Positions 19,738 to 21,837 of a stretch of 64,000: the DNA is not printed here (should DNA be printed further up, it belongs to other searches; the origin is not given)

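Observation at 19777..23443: Tandem paralogous radical-SAM/SPASM-like enzymes (one fused to a methyltransferase) behind a perfect 18-bp palindrome.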

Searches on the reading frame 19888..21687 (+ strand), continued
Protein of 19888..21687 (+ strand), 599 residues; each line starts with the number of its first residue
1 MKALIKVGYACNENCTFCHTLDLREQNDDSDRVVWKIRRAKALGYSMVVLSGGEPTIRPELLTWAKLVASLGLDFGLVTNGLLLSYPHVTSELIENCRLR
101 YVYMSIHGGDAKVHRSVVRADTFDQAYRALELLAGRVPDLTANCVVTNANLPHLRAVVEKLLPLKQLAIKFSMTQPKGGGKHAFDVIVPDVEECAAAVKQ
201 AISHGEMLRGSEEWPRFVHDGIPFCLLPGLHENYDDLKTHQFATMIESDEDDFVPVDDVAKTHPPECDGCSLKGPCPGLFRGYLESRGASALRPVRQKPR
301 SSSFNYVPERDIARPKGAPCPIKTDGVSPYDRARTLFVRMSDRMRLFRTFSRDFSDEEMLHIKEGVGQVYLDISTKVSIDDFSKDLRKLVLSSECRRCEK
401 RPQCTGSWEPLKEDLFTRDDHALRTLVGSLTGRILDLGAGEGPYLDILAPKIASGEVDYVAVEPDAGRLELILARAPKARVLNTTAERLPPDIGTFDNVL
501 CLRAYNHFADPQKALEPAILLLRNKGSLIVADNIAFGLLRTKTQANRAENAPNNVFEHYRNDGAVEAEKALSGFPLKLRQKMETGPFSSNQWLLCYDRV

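Call 7: find_homologous_proteins(query=window:19888-21687:+)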
Query window:19888-21687:+ (599 aa): 876 proteins with E <= 0.001 among 8000 candidates; the best 120 are listed.
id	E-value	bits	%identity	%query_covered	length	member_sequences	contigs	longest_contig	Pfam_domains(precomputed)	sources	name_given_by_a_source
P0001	0.0e+0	1389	100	100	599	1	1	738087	PF13489.13,PF13649.13,PF04055.28,PF08241.19,PF08242.19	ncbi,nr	ncbi:MAG: radical SAM protein [Polyangiaceae bacterium]|nr:radical SAM protein [Polyangiaceae bacter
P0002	0.0e+0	1090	78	100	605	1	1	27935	PF13847.13,PF13489.13,PF13649.13,PF04055.28,PF08241.19,PF08242.19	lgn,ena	-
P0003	0.0e+0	1074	76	100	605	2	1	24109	PF13489.13,PF13649.13,PF04055.28,PF08241.19,PF08242.19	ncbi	ncbi:MAG: radical SAM protein [Polyangiaceae bacterium]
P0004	0.0e+0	1072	76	100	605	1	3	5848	PF13847.13,PF13489.13,PF13649.13,PF04055.28,PF08241.19,PF08242.19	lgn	-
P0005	0.0e+0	1061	75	100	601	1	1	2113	PF13847.13,PF13489.13,PF13649.13,PF04055.28,PF08241.19,PF08242.19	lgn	-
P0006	0.0e+0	1057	76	100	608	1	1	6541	PF13489.13,PF13649.13,PF04055.28,PF08241.19,PF08242.19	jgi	jgi:pyruvate-formate lyase-activating enzyme/SAM-dependent methyltransferase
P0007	0.0e+0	1048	74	100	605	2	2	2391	PF13847.13,PF13489.13,PF13649.13,PF04055.28,PF08241.19,PF08242.19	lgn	-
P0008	0.0e+0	1048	74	100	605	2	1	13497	PF13847.13,PF13489.13,PF13649.13,PF04055.28,PF08241.19,PF08242.19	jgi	-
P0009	0.0e+0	1046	75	100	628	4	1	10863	PF13847.13,PF13489.13,PF13649.13,PF04055.28,PF08241.19,PF08242.19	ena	-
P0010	0.0e+0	1045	74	100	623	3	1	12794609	PF13489.13,PF13649.13,PF04055.28,PF08241.19,PF08242.19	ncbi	-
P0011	0.0e+0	1044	74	100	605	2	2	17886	PF13489.13,PF13649.13,PF04055.28,PF08241.19,PF08242.19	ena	-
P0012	0.0e+0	1039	74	100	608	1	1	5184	PF13847.13,PF13489.13,PF13649.13,PF04055.28,PF08241.19,PF08242.19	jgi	jgi:MoaA/NifB/PqqE/SkfB family radical SAM enzyme/SAM-dependent methyltransferase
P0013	0.0e+0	1021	73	100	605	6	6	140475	PF13847.13,PF13489.13,PF13649.13,PF04055.28,PF08241.19,PF08242.19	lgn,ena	-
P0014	5.4e-298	1007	73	100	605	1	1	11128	PF13847.13,PF13489.13,PF13649.13,PF04055.28,PF08241.19,PF08242.19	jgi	jgi:SAM-dependent methyltransferase/uncharacterized Fe-S cluster-containing radical SAM superfamily 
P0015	8.1e-295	997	71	100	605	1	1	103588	PF13847.13,PF13489.13,PF13649.13,PF04055.28,PF08241.19,PF08242.19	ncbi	ncbi:MAG: radical SAM protein [Polyangiaceae bacterium]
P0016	6.8e-294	994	71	100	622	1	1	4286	PF13847.13,PF13489.13,PF13649.13,PF04055.28,PF08241.19,PF08242.19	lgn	-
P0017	1.8e-292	989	71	100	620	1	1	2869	PF13847.13,PF13489.13,PF13649.13,PF04055.28,PF08241.19,PF08242.19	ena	-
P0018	2.9e-292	988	71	100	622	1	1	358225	PF13847.13,PF13489.13,PF13649.13,PF04055.28,PF08241.19,PF08242.19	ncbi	-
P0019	4.0e-280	948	68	100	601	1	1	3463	PF13489.13,PF08003.18,PF13649.13,PF04055.28,PF08241.19,PF08242.19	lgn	-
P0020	7.4e-272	921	69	96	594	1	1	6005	PF13489.13,PF13649.13,PF04055.28,PF08241.19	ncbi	-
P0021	3.4e-271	919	67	100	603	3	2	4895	PF13847.13,PF13489.13,PF13649.13,PF04055.28,PF08241.19,PF08242.19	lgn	-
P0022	3.7e-270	915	66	100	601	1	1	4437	PF13847.13,PF13489.13,PF13649.13,PF04055.28,PF08241.19,PF08242.19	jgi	jgi:MoaA/NifB/PqqE/SkfB family radical SAM enzyme/SAM-dependent methyltransferase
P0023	6.5e-268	908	65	100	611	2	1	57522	PF13847.13,PF13489.13,PF13649.13,PF04055.28,PF08241.19,PF08242.19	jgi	-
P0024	1.9e-267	906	65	100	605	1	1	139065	PF13847.13,PF13489.13,PF13649.13,PF04055.28,PF08241.19,PF08242.19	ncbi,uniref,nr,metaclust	ncbi:radical SAM protein [Chondromyces apiculatus]|uniref:Radical SAM core domain-containing protein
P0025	1.8e-266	903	64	100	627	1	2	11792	PF13847.13,PF13489.13,PF13649.13,PF04055.28,PF08241.19,PF08242.19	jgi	jgi:MoaA/NifB/PqqE/SkfB family radical SAM enzyme/SAM-dependent methyltransferase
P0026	1.4e-264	897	65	100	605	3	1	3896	PF13847.13,PF13489.13,PF13649.13,PF04055.28,PF08241.19,PF08242.19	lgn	-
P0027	1.4e-263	894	65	100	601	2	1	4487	PF13847.13,PF13489.13,PF13649.13,PF04055.28,PF08241.19,PF08242.19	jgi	jgi:MoaA/NifB/PqqE/SkfB family radical SAM enzyme/SAM-dependent methyltransferase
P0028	4.2e-263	892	64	100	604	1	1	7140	PF13847.13,PF13489.13,PF13649.13,PF04055.28,PF08241.19,PF08242.19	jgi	jgi:MoaA/NifB/PqqE/SkfB family radical SAM enzyme/SAM-dependent methyltransferase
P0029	6.1e-263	891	64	100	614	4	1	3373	PF13847.13,PF13489.13,PF13649.13,PF04055.28,PF24675.2,PF08241.19,PF08242.19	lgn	-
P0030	9.3e-263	891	66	100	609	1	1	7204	PF13847.13,PF13489.13,PF13649.13,PF04055.28,PF08241.19,PF08242.19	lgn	-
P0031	2.2e-262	890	65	100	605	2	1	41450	PF13847.13,PF13489.13,PF13649.13,PF04055.28,PF08241.19,PF08242.19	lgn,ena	-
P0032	3.1e-261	886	63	100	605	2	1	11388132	PF13847.13,PF13489.13,PF13649.13,PF04055.28,PF08241.19,PF08242.19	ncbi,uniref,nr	ncbi:uncharacterized protein CMC5_060110 [Chondromyces crocatus]|uniref:Radical SAM core domain-cont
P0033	2.1e-260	883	65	100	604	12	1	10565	PF13847.13,PF13489.13,PF13649.13,PF04055.28,PF08241.19,PF08242.19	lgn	-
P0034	3.2e-260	882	65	100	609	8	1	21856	PF13847.13,PF13489.13,PF13649.13,PF04055.28,PF08241.19,PF08242.19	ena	-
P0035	4.0e-260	882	64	100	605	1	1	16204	PF13847.13,PF13489.13,PF13649.13,PF04055.28,PF08241.19,PF08242.19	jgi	-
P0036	5.1e-260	882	65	100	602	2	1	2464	PF13847.13,PF13489.13,PF13649.13,PF04055.28,PF08241.19,PF08242.19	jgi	jgi:pyruvate-formate lyase-activating enzyme/SAM-dependent methyltransferase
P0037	2.1e-259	880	63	100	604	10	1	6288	PF13847.13,PF13489.13,PF05175.21,PF13649.13,PF04055.28,PF08241.19,PF08242.19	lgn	-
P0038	5.4e-259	878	63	100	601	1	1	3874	PF13847.13,PF13489.13,PF13649.13,PF04055.28,PF08241.19,PF08242.19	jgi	jgi:MoaA/NifB/PqqE/SkfB family radical SAM enzyme/SAM-dependent methyltransferase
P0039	2.0e-258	877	64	100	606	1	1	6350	PF13847.13,PF13489.13,PF13649.13,PF04055.28,PF08241.19,PF08242.19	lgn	-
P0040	4.0e-258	876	62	100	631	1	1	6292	PF13847.13,PF13489.13,PF13649.13,PF04055.28,PF08241.19,PF08242.19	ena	-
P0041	4.3e-257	872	63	100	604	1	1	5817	PF13847.13,PF13489.13,PF13649.13,PF04055.28,PF08241.19,PF08242.19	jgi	jgi:SAM-dependent methyltransferase/uncharacterized Fe-S cluster-containing radical SAM superfamily 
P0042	2.8e-256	869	64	100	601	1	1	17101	PF13847.13,PF13489.13,PF13649.13,PF04055.28,PF24675.2,PF08241.19,PF08242.19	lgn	-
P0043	4.5e-256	869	63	100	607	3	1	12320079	PF13847.13,PF13489.13,PF13649.13,PF04055.28,PF08241.19,PF08242.19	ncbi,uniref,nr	ncbi:radical SAM protein [Polyangium aurulentum]|uniref:radical SAM protein n=1 Tax=Polyangium aurul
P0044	1.5e-255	867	63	100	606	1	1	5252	PF13847.13,PF13489.13,PF13649.13,PF04055.28,PF08241.19,PF08242.19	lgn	-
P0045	2.2e-255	866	62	99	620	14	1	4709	PF13847.13,PF13489.13,PF13649.13,PF04055.28,PF08241.19,PF08242.19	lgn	-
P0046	4.0e-255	866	62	99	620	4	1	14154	PF13489.13,PF13649.13,PF04055.28,PF08241.19,PF08242.19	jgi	jgi:MoaA/NifB/PqqE/SkfB family radical SAM enzyme/SAM-dependent methyltransferase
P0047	1.1e-254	864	63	100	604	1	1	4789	PF13847.13,PF13489.13,PF05175.21,PF13649.13,PF04055.28,PF08241.19,PF08242.19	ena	-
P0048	1.1e-254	864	63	100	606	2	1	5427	PF13847.13,PF13489.13,PF13649.13,PF04055.28,PF08241.19,PF08242.19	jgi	jgi:MoaA/NifB/PqqE/SkfB family radical SAM enzyme/SAM-dependent methyltransferase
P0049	4.0e-254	862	62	100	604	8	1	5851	PF13847.13,PF13489.13,PF13649.13,PF04055.28,PF08241.19,PF08242.19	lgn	-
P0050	9.4e-254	861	62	100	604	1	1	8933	PF13847.13,PF13489.13,PF13649.13,PF04055.28,PF08241.19,PF08242.19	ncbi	-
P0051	2.7e-253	860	63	100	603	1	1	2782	PF13489.13,PF13649.13,PF04055.28,PF08241.19,PF08242.19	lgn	-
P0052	6.8e-253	858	63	100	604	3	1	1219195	PF13847.13,PF13489.13,PF13649.13,PF04055.28,PF08241.19,PF08242.19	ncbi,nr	ncbi:MAG: radical SAM protein [Polyangiaceae bacterium]|nr:radical SAM protein [Polyangiaceae bacter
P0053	9.1e-253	858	61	100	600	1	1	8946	PF13847.13,PF13489.13,PF13649.13,PF04055.28,PF08241.19,PF08242.19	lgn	-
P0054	1.8e-252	857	62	100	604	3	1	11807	PF13847.13,PF13489.13,PF05175.21,PF13649.13,PF04055.28,PF08241.19,PF08242.19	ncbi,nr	ncbi:MAG TPA: radical SAM protein [Polyangium sp.]|nr:radical SAM protein [Polyangium sp.]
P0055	8.8e-252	855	63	99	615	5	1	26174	PF13847.13,PF13489.13,PF13649.13,PF04055.28,PF08241.19,PF08242.19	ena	-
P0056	4.1e-251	852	62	100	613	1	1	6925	PF13847.13,PF13489.13,PF13649.13,PF04055.28,PF08241.19,PF08242.19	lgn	-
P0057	1.9e-250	850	63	100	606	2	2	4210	PF13847.13,PF13489.13,PF13649.13,PF04055.28,PF08241.19,PF08242.19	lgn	-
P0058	2.6e-250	850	61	99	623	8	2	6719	PF13847.13,PF13489.13,PF13649.13,PF04055.28,PF08241.19,PF08242.19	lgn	-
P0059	4.9e-250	849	62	100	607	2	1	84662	PF13847.13,PF13489.13,PF13649.13,PF04055.28,PF08241.19,PF08242.19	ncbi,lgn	-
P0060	5.3e-250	849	61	100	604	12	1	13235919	PF13847.13,PF13489.13,PF13649.13,PF04055.28,PF08241.19,PF08242.19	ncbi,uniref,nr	ncbi:radical SAM protein [Polyangium mundeleinium]|uniref:Radical SAM protein n=1 Tax=Polyangium mun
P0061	7.5e-250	848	62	100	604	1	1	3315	PF13489.13,PF13649.13,PF04055.28,PF08241.19,PF08242.19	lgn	-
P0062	8.8e-249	845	61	100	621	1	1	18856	PF13847.13,PF13489.13,PF13649.13,PF04055.28,PF08241.19,PF08242.19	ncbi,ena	-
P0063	1.3e-248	844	61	100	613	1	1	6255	PF13847.13,PF13489.13,PF13649.13,PF04055.28,PF24675.2,PF08241.19,PF08242.19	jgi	jgi:MoaA/NifB/PqqE/SkfB family radical SAM enzyme/SAM-dependent methyltransferase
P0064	3.6e-248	843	62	100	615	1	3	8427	PF13847.13,PF13489.13,PF08003.18,PF13649.13,PF04055.28,PF08241.19,PF08242.19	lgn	-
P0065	3.7e-248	843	61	100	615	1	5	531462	PF13847.13,PF13489.13,PF13649.13,PF04055.28,PF08241.19,PF08242.19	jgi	jgi:MoaA/NifB/PqqE/SkfB family radical SAM enzyme/SAM-dependent methyltransferase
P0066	6.5e-248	842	62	100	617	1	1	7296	PF13489.13,PF13649.13,PF04055.28,PF08241.19,PF08242.19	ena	-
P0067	2.8e-247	840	61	100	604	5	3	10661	PF13847.13,PF13489.13,PF05175.21,PF13649.13,PF04055.28,PF08241.19,PF08242.19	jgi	jgi:MoaA/NifB/PqqE/SkfB family radical SAM enzyme/SAM-dependent methyltransferase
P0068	2.0e-246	837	61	99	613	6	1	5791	PF13489.13,PF13649.13,PF04055.28,PF08241.19,PF08242.19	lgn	-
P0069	6.6e-245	832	61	100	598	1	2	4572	PF13847.13,PF13489.13,PF13649.13,PF04055.28,PF08241.19,PF08242.19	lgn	-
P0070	7.0e-244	828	61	99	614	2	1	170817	PF13489.13,PF13649.13,PF04055.28,PF08241.19,PF08242.19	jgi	jgi:MoaA/NifB/PqqE/SkfB family radical SAM enzyme/SAM-dependent methyltransferase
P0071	7.4e-244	828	61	99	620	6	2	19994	PF13847.13,PF13489.13,PF13649.13,PF04055.28,PF08241.19,PF08242.19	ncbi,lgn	-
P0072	3.0e-243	826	59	99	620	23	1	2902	PF13489.13,PF13649.13,PF04055.28,PF08241.19,PF08242.19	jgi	-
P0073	7.3e-242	822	60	100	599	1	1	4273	PF13847.13,PF13489.13,PF13649.13,PF04055.28,PF08241.19,PF08242.19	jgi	jgi:MoaA/NifB/PqqE/SkfB family radical SAM enzyme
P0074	7.8e-241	818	62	96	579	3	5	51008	PF13847.13,PF13489.13,PF05175.21,PF13649.13,PF04055.28,PF08241.19,PF08242.19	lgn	-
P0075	1.3e-240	818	61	99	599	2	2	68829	PF13847.13,PF13489.13,PF13649.13,PF04055.28,PF24675.2,PF08241.19,PF08242.19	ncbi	-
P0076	3.2e-239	813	61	96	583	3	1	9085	PF13847.13,PF13489.13,PF13649.13,PF04055.28,PF08241.19,PF08242.19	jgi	jgi:MoaA/NifB/PqqE/SkfB family radical SAM enzyme/SAM-dependent methyltransferase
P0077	4.3e-239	813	60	100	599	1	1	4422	PF13847.13,PF13489.13,PF13649.13,PF04055.28,PF08241.19,PF08242.19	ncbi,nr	ncbi:MAG TPA: radical SAM protein [Minicystis sp.]|nr:radical SAM protein [Minicystis sp.]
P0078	8.6e-239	812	59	100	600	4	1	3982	PF13847.13,PF13489.13,PF13649.13,PF04055.28,PF08241.19,PF08242.19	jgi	jgi:MoaA/NifB/PqqE/SkfB family radical SAM enzyme/SAM-dependent methyltransferase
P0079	9.9e-238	808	60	99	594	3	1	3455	PF13847.13,PF13489.13,PF13649.13,PF04055.28,PF08241.19,PF08242.19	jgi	-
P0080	1.8e-237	807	61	99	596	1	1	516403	PF13847.13,PF13489.13,PF13649.13,PF04055.28,PF08241.19,PF08242.19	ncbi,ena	-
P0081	8.5e-237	805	59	100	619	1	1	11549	PF13847.13,PF13489.13,PF13649.13,PF04055.28,PF08241.19,PF08242.19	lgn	-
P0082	2.4e-236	804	59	99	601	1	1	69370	PF13847.13,PF13489.13,PF08003.18,PF13649.13,PF04055.28,PF08241.19,PF08242.19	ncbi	-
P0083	1.1e-235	801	59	98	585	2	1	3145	PF13847.13,PF13489.13,PF13649.13,PF04055.28,PF08241.19,PF08242.19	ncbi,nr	ncbi:MAG: radical SAM protein, partial [Polyangiaceae bacterium]|nr:radical SAM protein [Polyangiace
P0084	1.8e-233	794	60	99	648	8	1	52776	PF13847.13,PF13489.13,PF13649.13,PF04055.28,PF08241.19,PF08242.19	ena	-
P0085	2.0e-233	794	59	100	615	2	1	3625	PF13847.13,PF13489.13,PF13649.13,PF04055.28,PF08241.19,PF08242.19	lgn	-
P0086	9.0e-233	792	59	99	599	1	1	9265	PF13847.13,PF13489.13,PF13649.13,PF04055.28,PF08241.19,PF08242.19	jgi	jgi:SAM-dependent methyltransferase/uncharacterized Fe-S cluster-containing radical SAM superfamily 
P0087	1.4e-232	791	58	100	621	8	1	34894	PF13847.13,PF13489.13,PF13649.13,PF04055.28,PF08241.19,PF08242.19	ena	-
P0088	1.1e-230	785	58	100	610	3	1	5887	PF13847.13,PF13489.13,PF13649.13,PF04055.28,PF08241.19,PF08242.19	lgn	-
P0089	4.6e-230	783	57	100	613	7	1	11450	PF13847.13,PF13489.13,PF13649.13,PF04055.28,PF08241.19,PF08242.19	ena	-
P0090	8.6e-230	782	56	100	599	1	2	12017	PF13847.13,PF13489.13,PF13649.13,PF04055.28,PF08241.19,PF08242.19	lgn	-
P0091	1.1e-229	782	59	100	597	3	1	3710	PF13847.13,PF13489.13,PF13649.13,PF04055.28,PF08241.19,PF08242.19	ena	-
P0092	1.4e-229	781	58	100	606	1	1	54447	PF13847.13,PF13489.13,PF08003.18,PF13649.13,PF04055.28,PF24675.2,PF08241.19,PF08242.19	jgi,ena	-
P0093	1.5e-229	781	58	100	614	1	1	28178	PF13847.13,PF13489.13,PF13649.13,PF04055.28,PF24675.2,PF08241.19,PF08242.19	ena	-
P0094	9.2e-228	775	56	100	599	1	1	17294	PF13847.13,PF13489.13,PF13649.13,PF04055.28,PF08241.19,PF08242.19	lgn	-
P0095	1.0e-226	772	58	99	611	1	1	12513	PF13847.13,PF13489.13,PF08003.18,PF13649.13,PF04055.28,PF08241.19,PF08242.19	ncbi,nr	ncbi:MAG TPA: radical SAM protein [Polyangiaceae bacterium]|nr:radical SAM protein [Polyangiaceae ba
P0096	2.5e-226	771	58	100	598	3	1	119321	PF13847.13,PF13489.13,PF13649.13,PF04055.28,PF08241.19,PF08242.19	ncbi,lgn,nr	ncbi:MAG: radical SAM protein [Myxococcales bacterium]|nr:radical SAM protein [Myxococcales bacteriu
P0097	2.7e-225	767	57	100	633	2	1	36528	PF13847.13,PF13489.13,PF13649.13,PF04055.28,PF08241.19,PF08242.19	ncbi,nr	ncbi:MAG: radical SAM protein [Myxococcales bacterium]|nr:radical SAM protein [Myxococcales bacteriu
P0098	4.5e-225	766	60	100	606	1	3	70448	PF13847.13,PF13489.13,PF13649.13,PF04055.28,PF08241.19,PF08242.19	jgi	jgi:uncharacterized Fe-S cluster-containing radical SAM superfamily protein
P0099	3.8e-221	753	55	100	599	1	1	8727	PF13847.13,PF13489.13,PF13649.13,PF04055.28,PF08241.19,PF08242.19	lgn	-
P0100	3.8e-220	750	57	100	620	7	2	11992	PF13847.13,PF13489.13,PF13649.13,PF04055.28,PF08241.19,PF08242.19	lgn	-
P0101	1.4e-217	742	56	100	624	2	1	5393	PF13847.13,PF13489.13,PF13649.13,PF04055.28,PF08241.19,PF08242.19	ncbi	-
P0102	3.2e-215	734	56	100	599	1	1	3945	PF13489.13,PF13649.13,PF04055.28,PF08241.19,PF08242.19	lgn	-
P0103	3.7e-215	734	63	86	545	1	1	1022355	PF13489.13,PF13649.13,PF04055.28,PF08241.19,PF08242.19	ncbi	ncbi:MAG: radical SAM protein [Polyangiaceae bacterium]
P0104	1.5e-214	732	55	100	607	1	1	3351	PF13489.13,PF13649.13,PF04055.28,PF08241.19,PF08242.19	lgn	-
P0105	3.8e-214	730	55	100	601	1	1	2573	PF13489.13,PF13649.13,PF04055.28,PF08241.19,PF08242.19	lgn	-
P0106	4.3e-212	724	55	100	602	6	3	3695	PF13489.13,PF13649.13,PF04055.28,PF08241.19,PF08242.19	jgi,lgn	jgi:MoaA/NifB/PqqE/SkfB family radical SAM enzyme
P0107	1.5e-211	722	54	100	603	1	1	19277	PF13847.13,PF13649.13,PF04055.28,PF08241.19,PF08242.19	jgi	jgi:uncharacterized Fe-S cluster-containing radical SAM superfamily protein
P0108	1.8e-211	721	55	100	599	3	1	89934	PF13489.13,PF13649.13,PF04055.28,PF08241.19,PF08242.19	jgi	jgi:SAM-dependent methyltransferase/uncharacterized Fe-S cluster-containing radical SAM superfamily 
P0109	2.9e-211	721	55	100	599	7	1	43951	PF13489.13,PF13649.13,PF04055.28,PF08241.19,PF08242.19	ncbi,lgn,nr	ncbi:MAG: radical SAM protein [Polyangiaceae bacterium]|nr:radical SAM protein [Polyangiaceae bacter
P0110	7.6e-211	719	55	100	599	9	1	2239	PF13489.13,PF13649.13,PF04055.28,PF08241.19,PF08242.19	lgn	-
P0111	2.5e-209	714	54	100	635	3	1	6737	PF13489.13,PF13649.13,PF04055.28,PF08241.19,PF08242.19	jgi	jgi:MoaA/NifB/PqqE/SkfB family radical SAM enzyme/SAM-dependent methyltransferase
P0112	1.5e-208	712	52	100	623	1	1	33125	PF13489.13,PF13649.13,PF04055.28,PF08241.19,PF08242.19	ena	-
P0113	3.5e-207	707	55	100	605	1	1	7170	PF13489.13,PF13649.13,PF04055.28,PF08241.19,PF08242.19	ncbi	-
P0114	1.5e-206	705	53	100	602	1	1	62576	PF13489.13,PF13649.13,PF04055.28,PF08241.19,PF08242.19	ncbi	ncbi:MAG: radical SAM protein [Polyangiaceae bacterium]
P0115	2.9e-206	704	54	99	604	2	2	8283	PF13489.13,PF13649.13,PF04055.28,PF08241.19,PF08242.19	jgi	jgi:SAM-dependent methyltransferase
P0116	1.5e-204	699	54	100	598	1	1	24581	PF13489.13,PF13649.13,PF04055.28,PF08241.19,PF08242.19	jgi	jgi:MoaA/NifB/PqqE/SkfB family radical SAM enzyme/SAM-dependent methyltransferase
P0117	9.8e-203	693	53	99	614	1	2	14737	PF13489.13,PF13649.13,PF04055.28,PF08241.19,PF08242.19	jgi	jgi:pyruvate-formate lyase-activating enzyme/SAM-dependent methyltransferase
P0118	4.2e-202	691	52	100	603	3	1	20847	PF13847.13,PF13489.13,PF13649.13,PF04055.28,PF08241.19,PF08242.19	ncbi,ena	-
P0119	5.2e-202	690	51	100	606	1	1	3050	PF13489.13,PF13649.13,PF04055.28,PF08241.19,PF08242.19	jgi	jgi:MoaA/NifB/PqqE/SkfB family radical SAM enzyme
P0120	7.0e-202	690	54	100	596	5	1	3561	PF07021.19,PF13847.13,PF13489.13,PF13649.13,PF04055.28,PF08241.19,PF08242.19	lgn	-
